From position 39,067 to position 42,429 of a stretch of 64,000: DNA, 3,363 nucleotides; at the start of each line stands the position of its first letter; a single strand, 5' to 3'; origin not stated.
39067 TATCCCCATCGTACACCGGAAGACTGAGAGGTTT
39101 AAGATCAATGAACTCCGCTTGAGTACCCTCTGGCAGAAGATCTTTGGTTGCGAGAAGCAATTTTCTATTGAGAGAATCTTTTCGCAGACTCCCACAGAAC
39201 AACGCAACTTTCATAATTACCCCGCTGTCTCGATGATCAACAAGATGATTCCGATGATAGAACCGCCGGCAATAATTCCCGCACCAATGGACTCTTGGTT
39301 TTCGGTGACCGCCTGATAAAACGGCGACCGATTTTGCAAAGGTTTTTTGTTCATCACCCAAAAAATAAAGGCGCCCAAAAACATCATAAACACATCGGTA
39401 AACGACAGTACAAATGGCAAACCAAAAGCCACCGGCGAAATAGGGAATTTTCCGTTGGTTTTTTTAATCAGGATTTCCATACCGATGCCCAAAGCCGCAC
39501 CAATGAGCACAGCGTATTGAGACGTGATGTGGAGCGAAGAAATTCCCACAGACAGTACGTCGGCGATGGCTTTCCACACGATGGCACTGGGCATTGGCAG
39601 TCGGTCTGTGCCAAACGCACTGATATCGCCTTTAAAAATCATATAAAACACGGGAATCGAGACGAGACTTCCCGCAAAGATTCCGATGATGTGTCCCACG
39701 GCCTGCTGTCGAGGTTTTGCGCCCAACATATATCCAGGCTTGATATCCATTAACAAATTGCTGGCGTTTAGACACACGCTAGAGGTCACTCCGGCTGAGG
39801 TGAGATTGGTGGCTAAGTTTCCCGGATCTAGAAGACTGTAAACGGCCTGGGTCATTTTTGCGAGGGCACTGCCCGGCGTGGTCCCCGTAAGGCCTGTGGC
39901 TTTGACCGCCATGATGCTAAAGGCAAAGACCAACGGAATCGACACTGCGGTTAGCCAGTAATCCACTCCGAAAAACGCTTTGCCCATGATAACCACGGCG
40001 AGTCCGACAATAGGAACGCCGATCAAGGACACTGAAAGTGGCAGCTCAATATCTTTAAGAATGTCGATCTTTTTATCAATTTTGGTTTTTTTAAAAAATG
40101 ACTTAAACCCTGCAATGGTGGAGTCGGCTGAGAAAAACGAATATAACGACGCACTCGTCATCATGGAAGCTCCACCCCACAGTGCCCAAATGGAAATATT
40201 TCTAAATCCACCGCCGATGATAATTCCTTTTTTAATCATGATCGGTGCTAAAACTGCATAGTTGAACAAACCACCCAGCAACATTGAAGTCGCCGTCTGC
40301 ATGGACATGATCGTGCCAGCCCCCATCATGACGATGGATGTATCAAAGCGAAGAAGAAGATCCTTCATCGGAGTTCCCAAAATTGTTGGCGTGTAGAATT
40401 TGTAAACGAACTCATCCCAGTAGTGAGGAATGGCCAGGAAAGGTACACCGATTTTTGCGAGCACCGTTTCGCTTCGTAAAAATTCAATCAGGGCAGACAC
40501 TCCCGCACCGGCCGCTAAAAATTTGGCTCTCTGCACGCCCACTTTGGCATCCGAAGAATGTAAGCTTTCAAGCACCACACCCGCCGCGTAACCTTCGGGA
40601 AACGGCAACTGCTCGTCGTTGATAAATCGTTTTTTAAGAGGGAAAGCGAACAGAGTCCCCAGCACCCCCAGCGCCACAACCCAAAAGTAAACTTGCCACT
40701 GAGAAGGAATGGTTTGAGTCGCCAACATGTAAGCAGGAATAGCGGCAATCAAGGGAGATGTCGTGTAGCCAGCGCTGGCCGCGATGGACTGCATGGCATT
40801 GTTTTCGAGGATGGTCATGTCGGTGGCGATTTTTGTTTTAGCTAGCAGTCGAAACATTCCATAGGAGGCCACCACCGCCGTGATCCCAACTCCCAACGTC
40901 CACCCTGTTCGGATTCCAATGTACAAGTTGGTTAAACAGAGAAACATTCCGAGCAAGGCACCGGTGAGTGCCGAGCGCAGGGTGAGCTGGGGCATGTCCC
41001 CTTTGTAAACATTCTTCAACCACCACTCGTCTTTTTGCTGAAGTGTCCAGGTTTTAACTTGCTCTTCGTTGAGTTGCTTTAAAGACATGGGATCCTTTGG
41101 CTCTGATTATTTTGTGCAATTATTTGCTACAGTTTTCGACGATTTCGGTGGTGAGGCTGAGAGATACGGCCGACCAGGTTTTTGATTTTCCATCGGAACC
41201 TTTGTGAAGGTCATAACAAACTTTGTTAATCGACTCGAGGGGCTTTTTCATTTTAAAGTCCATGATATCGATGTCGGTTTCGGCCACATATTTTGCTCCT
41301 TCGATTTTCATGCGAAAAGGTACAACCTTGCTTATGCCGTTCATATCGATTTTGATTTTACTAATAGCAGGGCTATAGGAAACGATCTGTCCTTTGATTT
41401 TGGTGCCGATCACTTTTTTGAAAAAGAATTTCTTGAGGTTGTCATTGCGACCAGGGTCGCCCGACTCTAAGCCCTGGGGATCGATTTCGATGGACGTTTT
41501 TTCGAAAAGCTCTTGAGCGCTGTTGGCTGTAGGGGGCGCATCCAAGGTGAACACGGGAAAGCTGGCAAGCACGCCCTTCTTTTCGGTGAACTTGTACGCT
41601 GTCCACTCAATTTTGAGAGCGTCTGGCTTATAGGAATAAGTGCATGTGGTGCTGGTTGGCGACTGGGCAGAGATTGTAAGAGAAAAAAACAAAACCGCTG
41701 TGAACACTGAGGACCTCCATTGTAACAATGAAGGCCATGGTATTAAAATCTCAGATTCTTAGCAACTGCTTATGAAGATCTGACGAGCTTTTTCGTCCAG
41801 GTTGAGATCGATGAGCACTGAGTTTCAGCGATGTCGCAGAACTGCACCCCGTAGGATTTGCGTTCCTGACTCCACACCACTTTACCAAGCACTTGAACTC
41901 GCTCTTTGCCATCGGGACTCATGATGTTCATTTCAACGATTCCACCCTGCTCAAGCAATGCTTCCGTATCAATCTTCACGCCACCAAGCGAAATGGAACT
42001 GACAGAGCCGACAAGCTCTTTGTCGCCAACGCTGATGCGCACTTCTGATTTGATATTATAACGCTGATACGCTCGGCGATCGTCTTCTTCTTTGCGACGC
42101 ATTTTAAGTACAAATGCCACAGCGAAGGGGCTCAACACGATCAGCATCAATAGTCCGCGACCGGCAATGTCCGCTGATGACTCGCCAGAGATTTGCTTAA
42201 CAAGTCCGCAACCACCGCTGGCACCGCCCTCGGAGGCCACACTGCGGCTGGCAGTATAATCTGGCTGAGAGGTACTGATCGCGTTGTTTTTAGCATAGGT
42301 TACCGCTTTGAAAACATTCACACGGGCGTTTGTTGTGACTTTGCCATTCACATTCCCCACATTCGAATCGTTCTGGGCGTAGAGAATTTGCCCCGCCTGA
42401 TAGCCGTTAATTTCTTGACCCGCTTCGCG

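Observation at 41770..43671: Extracytoplasmic subtilisin fused through a single TM helix to a cytoplasmic PilZ (c-di-GMP receptor) domain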

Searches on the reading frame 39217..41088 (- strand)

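Call 23: search_protein_families(library=pfam, proteins=[window:39217-41088:-], max_evalue=0.001)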
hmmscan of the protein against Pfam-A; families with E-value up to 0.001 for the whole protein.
window:39217-41088:- (623 aa): 1 family
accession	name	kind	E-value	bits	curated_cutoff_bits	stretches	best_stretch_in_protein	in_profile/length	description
PF03169.20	OPT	-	2.9e-70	238.1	25.8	1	34-618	1-621/623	OPT oligopeptide transporter protein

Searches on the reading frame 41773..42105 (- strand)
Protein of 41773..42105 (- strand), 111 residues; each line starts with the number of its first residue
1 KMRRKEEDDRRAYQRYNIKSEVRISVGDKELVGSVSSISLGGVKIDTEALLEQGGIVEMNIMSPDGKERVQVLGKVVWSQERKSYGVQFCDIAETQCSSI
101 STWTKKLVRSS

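Call 22: search_solved_structures(query=window:41773-42105:-, max_evalue=1, show_alignments=4)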
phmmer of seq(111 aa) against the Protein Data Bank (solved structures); distinct sequences matched with E-value up to 1: 17.
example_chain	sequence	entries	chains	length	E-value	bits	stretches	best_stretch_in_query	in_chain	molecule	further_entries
3dsg_A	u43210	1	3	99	0.011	19.2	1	37-87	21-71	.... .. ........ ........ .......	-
4f48_B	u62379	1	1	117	0.014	18.8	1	36-87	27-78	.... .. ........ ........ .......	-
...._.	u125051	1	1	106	0.027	17.9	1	37-87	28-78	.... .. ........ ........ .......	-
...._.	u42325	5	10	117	0.033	17.6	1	37-87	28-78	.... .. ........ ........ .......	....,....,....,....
4djt_A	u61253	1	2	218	0.38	14.2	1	39-106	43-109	GTP-binding nuclear protein GSP1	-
3otm_A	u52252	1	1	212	0.41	14.1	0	22-77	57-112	Carbonic anhydrase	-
3ow5_A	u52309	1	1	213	0.42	14.1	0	22-77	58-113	Carbonic anhydrase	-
1qrf_A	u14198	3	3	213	0.42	14.1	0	22-77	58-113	CARBONIC ANHYDRASE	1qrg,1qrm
3oup_A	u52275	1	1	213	0.42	14.1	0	22-77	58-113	Carbonic anhydrase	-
1qrl_A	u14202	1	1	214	0.42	14.1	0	22-77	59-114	CARBONIC ANHYDRASE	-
3otz_A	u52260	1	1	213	0.42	14.1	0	22-77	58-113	Carbonic anhydrase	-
3ou9_A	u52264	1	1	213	0.42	14.1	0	22-77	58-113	Carbonic anhydrase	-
1thj_A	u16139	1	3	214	0.42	14.1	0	22-77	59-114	CARBONIC ANHYDRASE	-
9f5x_s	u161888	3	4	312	0.54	13.7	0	16-77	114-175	Mitochondrial NADH:ubiquinone oxidoreductase 32 kDa subunit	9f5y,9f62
1qq0_A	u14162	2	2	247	0.6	13.6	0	22-77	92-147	CARBONIC ANHYDRASE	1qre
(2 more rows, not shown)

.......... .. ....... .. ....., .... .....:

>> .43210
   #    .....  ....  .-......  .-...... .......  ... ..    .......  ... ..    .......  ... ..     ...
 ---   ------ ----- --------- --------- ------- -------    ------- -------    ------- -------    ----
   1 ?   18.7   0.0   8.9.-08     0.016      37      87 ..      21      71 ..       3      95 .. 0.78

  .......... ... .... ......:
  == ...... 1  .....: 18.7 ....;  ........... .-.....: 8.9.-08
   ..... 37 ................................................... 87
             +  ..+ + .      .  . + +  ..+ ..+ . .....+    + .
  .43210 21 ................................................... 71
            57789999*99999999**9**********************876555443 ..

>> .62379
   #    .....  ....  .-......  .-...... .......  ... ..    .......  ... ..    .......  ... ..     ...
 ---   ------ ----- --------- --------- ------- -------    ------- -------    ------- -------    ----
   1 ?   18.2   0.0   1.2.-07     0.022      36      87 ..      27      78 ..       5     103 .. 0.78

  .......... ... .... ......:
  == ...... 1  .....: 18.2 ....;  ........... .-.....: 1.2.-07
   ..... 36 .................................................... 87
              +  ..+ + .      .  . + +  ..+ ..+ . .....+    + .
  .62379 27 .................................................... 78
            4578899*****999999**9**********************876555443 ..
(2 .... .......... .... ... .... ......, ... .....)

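Call 41: search_solved_structures(query=A2, max_evalue=1, show_alignments=5)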
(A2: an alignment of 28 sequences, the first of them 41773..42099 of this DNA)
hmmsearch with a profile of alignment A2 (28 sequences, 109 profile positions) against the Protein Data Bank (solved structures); distinct sequences matched with E-value up to 1: 5.
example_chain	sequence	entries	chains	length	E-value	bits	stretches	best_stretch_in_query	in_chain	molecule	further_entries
3dsg_A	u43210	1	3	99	0.013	18.7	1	33-81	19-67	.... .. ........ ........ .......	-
4f48_B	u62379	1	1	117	0.013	18.7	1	33-82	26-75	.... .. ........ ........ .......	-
5vx6_A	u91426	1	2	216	0.073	16.3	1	3-75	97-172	Uncharacterized protein YpfA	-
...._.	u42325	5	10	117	0.076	16.3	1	36-82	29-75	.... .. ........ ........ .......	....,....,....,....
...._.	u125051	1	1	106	0.087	16.1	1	36-81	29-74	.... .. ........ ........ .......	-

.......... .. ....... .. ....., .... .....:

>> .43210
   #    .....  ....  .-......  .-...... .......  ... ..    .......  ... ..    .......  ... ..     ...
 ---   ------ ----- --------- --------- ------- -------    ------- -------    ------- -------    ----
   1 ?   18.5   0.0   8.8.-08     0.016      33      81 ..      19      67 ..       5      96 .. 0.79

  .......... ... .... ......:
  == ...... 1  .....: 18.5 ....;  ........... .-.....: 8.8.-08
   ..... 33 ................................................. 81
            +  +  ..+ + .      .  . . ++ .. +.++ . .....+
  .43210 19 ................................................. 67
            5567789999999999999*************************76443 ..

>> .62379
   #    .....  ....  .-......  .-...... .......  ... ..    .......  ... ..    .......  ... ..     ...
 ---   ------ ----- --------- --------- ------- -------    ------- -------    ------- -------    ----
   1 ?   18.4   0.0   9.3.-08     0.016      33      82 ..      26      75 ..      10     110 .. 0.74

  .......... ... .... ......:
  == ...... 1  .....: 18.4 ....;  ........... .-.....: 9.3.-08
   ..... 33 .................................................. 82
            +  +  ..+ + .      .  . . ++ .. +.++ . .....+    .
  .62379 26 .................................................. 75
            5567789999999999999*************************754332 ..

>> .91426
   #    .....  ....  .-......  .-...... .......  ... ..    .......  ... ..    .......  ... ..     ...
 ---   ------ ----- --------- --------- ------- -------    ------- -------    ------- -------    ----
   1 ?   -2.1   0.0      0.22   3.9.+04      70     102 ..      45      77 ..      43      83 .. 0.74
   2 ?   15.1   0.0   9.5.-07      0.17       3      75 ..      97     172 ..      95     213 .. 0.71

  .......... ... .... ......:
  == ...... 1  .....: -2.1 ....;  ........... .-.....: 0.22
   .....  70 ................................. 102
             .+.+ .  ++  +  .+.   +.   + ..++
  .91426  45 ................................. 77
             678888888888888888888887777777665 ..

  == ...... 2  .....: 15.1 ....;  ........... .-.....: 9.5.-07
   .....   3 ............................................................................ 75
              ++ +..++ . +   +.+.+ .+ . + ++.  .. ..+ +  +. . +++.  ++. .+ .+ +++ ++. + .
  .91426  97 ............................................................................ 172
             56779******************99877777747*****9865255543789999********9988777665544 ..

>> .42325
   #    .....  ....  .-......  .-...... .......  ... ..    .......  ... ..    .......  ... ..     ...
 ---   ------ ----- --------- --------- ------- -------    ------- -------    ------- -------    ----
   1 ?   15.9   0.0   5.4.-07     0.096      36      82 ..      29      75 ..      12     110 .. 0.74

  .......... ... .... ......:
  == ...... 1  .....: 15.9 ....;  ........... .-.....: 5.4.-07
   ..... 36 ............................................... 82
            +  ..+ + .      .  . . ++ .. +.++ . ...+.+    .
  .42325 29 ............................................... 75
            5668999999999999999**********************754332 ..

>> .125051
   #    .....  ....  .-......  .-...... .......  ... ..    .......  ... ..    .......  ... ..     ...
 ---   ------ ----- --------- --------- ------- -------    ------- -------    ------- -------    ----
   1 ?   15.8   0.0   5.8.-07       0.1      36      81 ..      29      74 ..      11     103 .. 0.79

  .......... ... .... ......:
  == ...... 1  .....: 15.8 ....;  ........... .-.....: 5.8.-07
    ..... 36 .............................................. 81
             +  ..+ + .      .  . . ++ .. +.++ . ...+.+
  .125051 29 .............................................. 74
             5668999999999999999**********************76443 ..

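Call 47: predict_structure(alignment_id=A2)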
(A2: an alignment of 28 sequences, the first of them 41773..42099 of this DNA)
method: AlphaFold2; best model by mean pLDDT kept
length: 109 residues; sequences in the alignment: 28
mean_pLDDT: 83.0   pTM: 0.71
mean pLDDT of the five models: 83.0, 78.9, 75.6, 71.2, 57.9
residues with pLDDT >= 90: 31; 70-90: 64; 50-70: 9; < 50: 5
segments of 3 or more residues with pLDDT < 50: 1-3
pLDDT, mean of each block of 10 residues (from residue 1): 53 89 86 91 80 86 90 86 87 89 76
secondary structure, 60 per line:
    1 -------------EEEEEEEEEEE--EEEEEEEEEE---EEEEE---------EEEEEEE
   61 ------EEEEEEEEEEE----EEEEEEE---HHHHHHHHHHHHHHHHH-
elements in order: E14-24 E27-36 E40-44 E54-60 E67-77 E82-88 H92-108

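Call 50: fold_search(model_id=the predicted structure, library=pdb)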
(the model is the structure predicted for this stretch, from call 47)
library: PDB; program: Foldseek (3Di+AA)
matches with E <= 10: 584; with E <= 0.001: 22
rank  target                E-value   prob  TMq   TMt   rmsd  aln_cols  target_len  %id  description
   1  4rt0_A                2.7e-06  1.00  0.75  0.75   3.0       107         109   12  Structure of the Alg44 PilZ domain from Pseudomonas aeruginosa PAO1 in complex with c-di-GMP (released 2015-04-08)
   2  4xrn_C                6.0e-06  1.00  0.77  0.78   2.7       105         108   11  Pilz domain with c-di-gmp of a protein from Pseudomonas aeruginosa (released 2016-02-03)
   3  4rt0_B                7.4e-06  1.00  0.71  0.72   3.1       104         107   12  Structure of the Alg44 PilZ domain from Pseudomonas aeruginosa PAO1 in complex with c-di-GMP (released 2015-04-08)
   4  4rt1_A                9.7e-06  1.00  0.71  0.72   3.2       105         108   10  Structure of the Alg44 PilZ domain (R95A mutant) from Pseudomonas aeruginosa PAO1 in complex with c-di-GMP (released 2015-04-08)
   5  4rt0_C                1.3e-05  1.00  0.73  0.74   3.3       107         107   12  Structure of the Alg44 PilZ domain from Pseudomonas aeruginosa PAO1 in complex with c-di-GMP (released 2015-04-08)
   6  5vx6_A                2.7e-05  1.00  0.65  0.37   4.1       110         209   15  Structure of Bacillus subtilis Inhibitor of motility (MotI/DgrA) (released 2017-11-22)
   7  4rt1_B                3.3e-05  1.00  0.79  0.80   2.6       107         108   11  Structure of the Alg44 PilZ domain (R95A mutant) from Pseudomonas aeruginosa PAO1 in complex with c-di-GMP (released 2015-04-08)
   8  4xrn_B                3.9e-05  1.00  0.71  0.75   2.8       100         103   12  Pilz domain with c-di-gmp of a protein from Pseudomonas aeruginosa (released 2016-02-03)
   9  4xrn_A                5.0e-05  1.00  0.70  0.73   2.9        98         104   13  Pilz domain with c-di-gmp of a protein from Pseudomonas aeruginosa (released 2016-02-03)
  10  4xrn_D                5.3e-05  1.00  0.74  0.76   2.8       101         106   12  Pilz domain with c-di-gmp of a protein from Pseudomonas aeruginosa (released 2016-02-03)
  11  5vx6_B                5.6e-05  1.00  0.69  0.39   3.4       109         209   17  Structure of Bacillus subtilis Inhibitor of motility (MotI/DgrA) (released 2017-11-22)
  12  5xly_B                1.2e-04  1.00  0.67  0.61   3.5        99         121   15  Crystal structure of CheR1 in complex with c-di-GMP-bound MapZ (released 2017-08-23)
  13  5y4r_D                2.2e-04  1.00  0.64  0.59   3.4        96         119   16  Structure of a methyltransferase complex (released 2017-11-29)
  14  5ej1_A                2.8e-04  1.00  0.57  0.12   4.6       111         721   18  Pre-translocation state of bacterial cellulose synthase (released 2016-03-30)
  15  9b8v_E                4.0e-04  1.00  0.60  0.10   3.5        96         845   19  AlphaFold2 informed cryo-EM model of the E. coli cellulose synthase BcsAG3B6 complex (released 2025-02-19)
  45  3dsg_A                2.0e-01  0.98  0.47  0.54   3.6        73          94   30  XC1028 from Xanthomonas campestris Adopts a PilZ Domain-like Structure Yet with Trivial c-di-GMP Binding Activity (released 2009-05-19)
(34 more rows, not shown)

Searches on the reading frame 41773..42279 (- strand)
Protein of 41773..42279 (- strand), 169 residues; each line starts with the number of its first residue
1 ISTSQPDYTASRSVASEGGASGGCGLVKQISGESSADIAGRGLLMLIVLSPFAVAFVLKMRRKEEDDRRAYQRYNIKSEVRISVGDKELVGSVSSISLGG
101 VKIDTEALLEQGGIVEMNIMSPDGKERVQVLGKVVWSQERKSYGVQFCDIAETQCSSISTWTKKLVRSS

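Call 34: find_homologous_proteins(query=window:41773-42279:-, max_evalue=0.001)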
Query window:41773-42279:- (169 aa): 16 proteins with E <= 0.001 among 119 candidates.
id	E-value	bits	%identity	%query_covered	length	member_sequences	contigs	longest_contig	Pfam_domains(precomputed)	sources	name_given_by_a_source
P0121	4.3e-66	239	78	82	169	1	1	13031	PF07238.20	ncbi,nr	ncbi:MAG: PilZ domain-containing protein, partial [Bdellovibrionaceae bacterium]|nr:PilZ domain-cont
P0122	9.2e-58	212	79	75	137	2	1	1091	PF07238.20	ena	-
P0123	2.4e-42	162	50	99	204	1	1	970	PF07238.20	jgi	-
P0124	5.6e-40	155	50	100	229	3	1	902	PF07238.20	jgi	jgi:hypothetical protein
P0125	1.7e-38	150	46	100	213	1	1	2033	PF07238.20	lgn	-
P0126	6.9e-37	145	45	99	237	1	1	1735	PF07238.20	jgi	jgi:hypothetical protein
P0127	1.2e-35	141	51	74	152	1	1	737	PF07238.20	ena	-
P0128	3.2e-35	139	43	99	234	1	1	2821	PF07238.20,PF00082.28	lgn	-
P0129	8.0e-35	138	43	100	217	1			PF07238.20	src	-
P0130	8.1e-35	138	57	69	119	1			PF07238.20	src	-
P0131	9.6e-34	134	44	99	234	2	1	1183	PF07238.20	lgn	-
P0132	3.2e-30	123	43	94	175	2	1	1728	PF07238.20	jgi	jgi:hypothetical protein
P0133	7.3e-29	119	56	55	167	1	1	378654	PF07238.20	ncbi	-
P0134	2.5e-28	117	52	72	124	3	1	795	PF07238.20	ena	-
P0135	6.2e-28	116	38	96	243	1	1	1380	PF07238.20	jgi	jgi:hypothetical protein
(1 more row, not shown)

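Call 43: search_protein_representatives(protein=window:41773-42279:-)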
Query: 169 residues. Proteins with E-value up to 0.001 (for the whole library): 280; up to 1e-10: 80; up to 1e-30: 14. The best 150 are listed.
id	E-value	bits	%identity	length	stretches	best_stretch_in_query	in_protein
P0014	3.1e-67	241.5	75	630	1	8-169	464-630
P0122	2.9e-58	212.3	81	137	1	48-169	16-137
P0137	3.6e-42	160.1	52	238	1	3-167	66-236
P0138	6.0e-38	146.4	45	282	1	3-168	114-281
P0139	2.1e-37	144.6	56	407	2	43-169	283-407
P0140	5.2e-36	140.1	49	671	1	4-166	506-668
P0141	7.6e-35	136.3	51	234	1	12-167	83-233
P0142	7.8e-33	129.8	45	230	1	5-167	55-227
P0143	2.2e-32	128.3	45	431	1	1-166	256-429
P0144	1.1e-31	126.1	47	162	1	15-169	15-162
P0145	1.4e-31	125.7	44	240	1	11-167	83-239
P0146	2.0e-31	125.2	43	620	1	11-164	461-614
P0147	4.9e-31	123.9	46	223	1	2-167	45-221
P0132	1.0e-30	122.9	48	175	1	11-167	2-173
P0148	3.0e-30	121.4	42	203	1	5-168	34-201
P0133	2.3e-29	118.5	51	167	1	40-159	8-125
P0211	4.7e-11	59.1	28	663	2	66-162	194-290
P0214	3.0e-10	56.5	30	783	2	66-163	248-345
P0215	3.2e-10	56.4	28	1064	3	67-162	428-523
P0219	2.4e-09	53.5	31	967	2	67-161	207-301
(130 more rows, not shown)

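Call 76: search_protein_families(library=pfam, proteins=[P0211, P0214, P0215, P0219, P0133], max_evalue=0.001)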
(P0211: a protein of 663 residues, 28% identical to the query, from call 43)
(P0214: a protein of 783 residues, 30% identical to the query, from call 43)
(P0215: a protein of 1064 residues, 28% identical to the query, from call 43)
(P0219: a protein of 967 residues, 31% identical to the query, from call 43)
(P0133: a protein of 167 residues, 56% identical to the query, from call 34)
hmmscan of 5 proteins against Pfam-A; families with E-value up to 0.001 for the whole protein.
P0211 (663 aa): 2 families
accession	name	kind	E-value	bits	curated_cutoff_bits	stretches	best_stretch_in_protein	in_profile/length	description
PF07238.19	PilZ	-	3.5e-22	79.1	22.5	2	18-113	1-100/102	PilZ domain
PF03544.19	TonB_C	-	3.4e-14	53.5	24.6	1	581-655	3-79/79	Gram-negative bacterial TonB protein C-terminal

P0214 (783 aa): 2 families
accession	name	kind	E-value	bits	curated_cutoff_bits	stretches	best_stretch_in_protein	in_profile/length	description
PF07238.19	PilZ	-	2.8e-22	79.4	22.5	2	16-112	1-101/102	PilZ domain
PF03544.19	TonB_C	-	3.9e-14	53.3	24.6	1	700-775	2-79/79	Gram-negative bacterial TonB protein C-terminal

P0215 (1064 aa): 2 families
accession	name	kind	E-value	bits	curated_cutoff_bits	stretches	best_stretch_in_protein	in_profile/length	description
PF07238.19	PilZ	-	1.2e-31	109.5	22.5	3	17-111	2-100/102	PilZ domain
PF03544.19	TonB_C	-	3.9e-15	56.5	24.6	1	983-1056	2-77/79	Gram-negative bacterial TonB protein C-terminal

P0219 (967 aa): 2 families
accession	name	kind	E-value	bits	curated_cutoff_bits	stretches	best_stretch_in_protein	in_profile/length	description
PF07238.19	PilZ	-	2.2e-24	86.2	22.5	2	15-113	1-101/102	PilZ domain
PF03544.19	TonB_C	-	6.6e-19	68.6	24.6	1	886-961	2-79/79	Gram-negative bacterial TonB protein C-terminal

P0133 (167 aa): 1 family
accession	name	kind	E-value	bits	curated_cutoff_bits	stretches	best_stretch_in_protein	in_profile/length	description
PF07238.19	PilZ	-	4.3e-17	62.8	22.5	1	33-119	1-91/102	PilZ domain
